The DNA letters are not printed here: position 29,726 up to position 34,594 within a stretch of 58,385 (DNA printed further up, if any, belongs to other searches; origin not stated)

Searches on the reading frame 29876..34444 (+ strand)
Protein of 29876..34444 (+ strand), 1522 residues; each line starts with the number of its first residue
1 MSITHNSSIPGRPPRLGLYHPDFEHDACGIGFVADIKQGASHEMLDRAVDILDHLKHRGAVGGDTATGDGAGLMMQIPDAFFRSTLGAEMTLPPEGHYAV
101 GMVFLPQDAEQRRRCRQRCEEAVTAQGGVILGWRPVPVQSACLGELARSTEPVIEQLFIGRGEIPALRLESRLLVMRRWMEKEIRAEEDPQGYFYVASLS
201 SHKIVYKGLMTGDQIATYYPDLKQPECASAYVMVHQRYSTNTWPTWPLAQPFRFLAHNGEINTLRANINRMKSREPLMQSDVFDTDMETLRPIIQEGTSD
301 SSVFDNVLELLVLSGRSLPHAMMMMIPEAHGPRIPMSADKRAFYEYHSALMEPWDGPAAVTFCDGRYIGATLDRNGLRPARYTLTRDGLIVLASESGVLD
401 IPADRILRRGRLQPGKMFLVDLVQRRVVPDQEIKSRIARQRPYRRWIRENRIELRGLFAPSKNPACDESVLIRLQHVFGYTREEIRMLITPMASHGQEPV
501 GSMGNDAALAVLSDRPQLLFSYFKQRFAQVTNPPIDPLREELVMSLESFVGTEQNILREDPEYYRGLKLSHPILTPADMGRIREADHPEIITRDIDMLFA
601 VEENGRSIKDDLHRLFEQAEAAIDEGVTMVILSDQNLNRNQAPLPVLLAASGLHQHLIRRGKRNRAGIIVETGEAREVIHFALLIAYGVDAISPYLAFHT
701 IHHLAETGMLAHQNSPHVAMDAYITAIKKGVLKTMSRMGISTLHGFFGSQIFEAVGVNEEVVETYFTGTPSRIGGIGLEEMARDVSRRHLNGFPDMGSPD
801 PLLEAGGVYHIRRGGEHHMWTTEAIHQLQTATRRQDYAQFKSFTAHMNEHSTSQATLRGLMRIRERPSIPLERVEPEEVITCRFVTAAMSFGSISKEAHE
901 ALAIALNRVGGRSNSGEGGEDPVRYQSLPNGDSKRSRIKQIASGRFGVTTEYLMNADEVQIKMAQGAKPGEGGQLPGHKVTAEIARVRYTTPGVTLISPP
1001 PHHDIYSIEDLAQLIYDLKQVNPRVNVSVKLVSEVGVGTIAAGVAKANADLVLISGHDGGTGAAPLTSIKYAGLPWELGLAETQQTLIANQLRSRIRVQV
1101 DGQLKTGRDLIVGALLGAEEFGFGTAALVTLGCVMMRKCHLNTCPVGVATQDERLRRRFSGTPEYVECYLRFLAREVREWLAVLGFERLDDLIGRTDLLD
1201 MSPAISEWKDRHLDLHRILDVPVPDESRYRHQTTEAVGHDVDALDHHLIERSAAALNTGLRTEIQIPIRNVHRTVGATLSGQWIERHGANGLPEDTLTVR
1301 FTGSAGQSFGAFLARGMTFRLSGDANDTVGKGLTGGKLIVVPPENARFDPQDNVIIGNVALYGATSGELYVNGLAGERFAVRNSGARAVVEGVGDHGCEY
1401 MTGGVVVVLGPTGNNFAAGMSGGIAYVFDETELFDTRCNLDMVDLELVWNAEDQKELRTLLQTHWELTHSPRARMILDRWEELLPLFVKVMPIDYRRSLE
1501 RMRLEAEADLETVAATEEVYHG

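Call 39: search_protein_families(library=pfam, proteins=[window:29876-34444:+], max_evalue=0.0001)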
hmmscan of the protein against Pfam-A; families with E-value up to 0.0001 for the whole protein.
window:29876-34444:+ (1522 aa): 4 families
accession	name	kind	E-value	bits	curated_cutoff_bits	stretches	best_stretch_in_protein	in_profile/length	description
PF00310.26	GATase_2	-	9.9e-172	571.8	19.9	1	28-446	1-420/420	Glutamine amidotransferases class-II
PF01645.23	Glu_synthase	-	8.6e-149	496.1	20.4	1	819-1186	2-368/369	Conserved region in glutamate synthase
PF04898.20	Glu_syn_central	-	6.6e-106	354.2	22.8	1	474-758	2-277/277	Glutamate synthase central domain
PF01493.24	GXGXG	-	1.1e-84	283.2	32.5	1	1267-1454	2-189/190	GXGXG motif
